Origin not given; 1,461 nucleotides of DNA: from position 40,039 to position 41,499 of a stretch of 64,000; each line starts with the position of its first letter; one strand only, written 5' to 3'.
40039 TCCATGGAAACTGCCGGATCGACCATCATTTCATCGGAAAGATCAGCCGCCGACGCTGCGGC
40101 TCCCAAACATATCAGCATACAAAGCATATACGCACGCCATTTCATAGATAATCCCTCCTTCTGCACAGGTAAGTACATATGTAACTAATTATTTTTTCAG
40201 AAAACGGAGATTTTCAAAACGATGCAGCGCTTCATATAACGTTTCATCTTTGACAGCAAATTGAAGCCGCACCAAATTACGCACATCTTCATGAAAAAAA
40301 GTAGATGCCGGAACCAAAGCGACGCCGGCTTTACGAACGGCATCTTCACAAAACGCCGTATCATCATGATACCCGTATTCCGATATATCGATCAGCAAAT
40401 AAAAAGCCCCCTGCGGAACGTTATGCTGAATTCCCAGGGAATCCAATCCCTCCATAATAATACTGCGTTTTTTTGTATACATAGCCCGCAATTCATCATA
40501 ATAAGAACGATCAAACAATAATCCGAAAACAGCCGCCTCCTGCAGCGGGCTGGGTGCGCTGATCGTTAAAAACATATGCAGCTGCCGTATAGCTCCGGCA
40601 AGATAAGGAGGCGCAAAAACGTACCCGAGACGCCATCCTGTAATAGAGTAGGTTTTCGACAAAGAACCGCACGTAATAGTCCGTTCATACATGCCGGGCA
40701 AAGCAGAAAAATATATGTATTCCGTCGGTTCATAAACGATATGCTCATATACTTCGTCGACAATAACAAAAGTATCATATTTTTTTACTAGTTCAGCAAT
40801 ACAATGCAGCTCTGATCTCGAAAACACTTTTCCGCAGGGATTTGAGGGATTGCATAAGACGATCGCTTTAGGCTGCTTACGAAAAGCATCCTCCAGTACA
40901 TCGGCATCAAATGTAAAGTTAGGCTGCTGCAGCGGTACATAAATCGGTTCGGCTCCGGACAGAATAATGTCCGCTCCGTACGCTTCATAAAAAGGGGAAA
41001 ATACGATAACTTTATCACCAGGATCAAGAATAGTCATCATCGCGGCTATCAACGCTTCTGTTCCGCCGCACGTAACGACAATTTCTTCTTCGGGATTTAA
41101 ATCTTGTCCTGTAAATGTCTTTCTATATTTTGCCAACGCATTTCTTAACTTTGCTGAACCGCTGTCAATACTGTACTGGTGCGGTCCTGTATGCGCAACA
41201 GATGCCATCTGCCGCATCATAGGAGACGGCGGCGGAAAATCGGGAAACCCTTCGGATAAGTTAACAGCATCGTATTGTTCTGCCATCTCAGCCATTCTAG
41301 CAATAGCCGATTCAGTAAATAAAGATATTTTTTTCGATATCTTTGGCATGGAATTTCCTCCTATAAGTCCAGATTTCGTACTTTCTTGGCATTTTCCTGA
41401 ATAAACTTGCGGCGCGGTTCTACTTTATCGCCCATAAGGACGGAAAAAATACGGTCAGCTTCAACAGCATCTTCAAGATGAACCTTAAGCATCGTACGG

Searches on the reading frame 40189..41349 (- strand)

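Call 78: search_protein_families(library=pfam, proteins=[window:40189-41349:-], max_evalue=0.00001)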
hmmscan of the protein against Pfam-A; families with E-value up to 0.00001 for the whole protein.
window:40189-41349:- (386 aa): 4 families
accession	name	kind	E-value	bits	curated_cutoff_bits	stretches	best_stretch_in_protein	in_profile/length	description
PF00155.27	Aminotran_1_2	-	1.6e-64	218.8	19.7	1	27-378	2-361/361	Aminotransferase class I and II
PF01041.23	DegT_DnrJ_EryC1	-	3.4e-07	30.2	19.8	1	89-198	41-145/360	DegT/DnrJ/EryC1/StrS aminotransferase family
PF01212.27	Beta_elim_lyase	-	5.8e-07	29.6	27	1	42-198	11-168/288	Beta-eliminating lyase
PF01053.26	Cys_Met_Meta_PP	-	4.9e-06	25.8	27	1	88-201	68-176/381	Cys/Met metabolism PLP-dependent enzyme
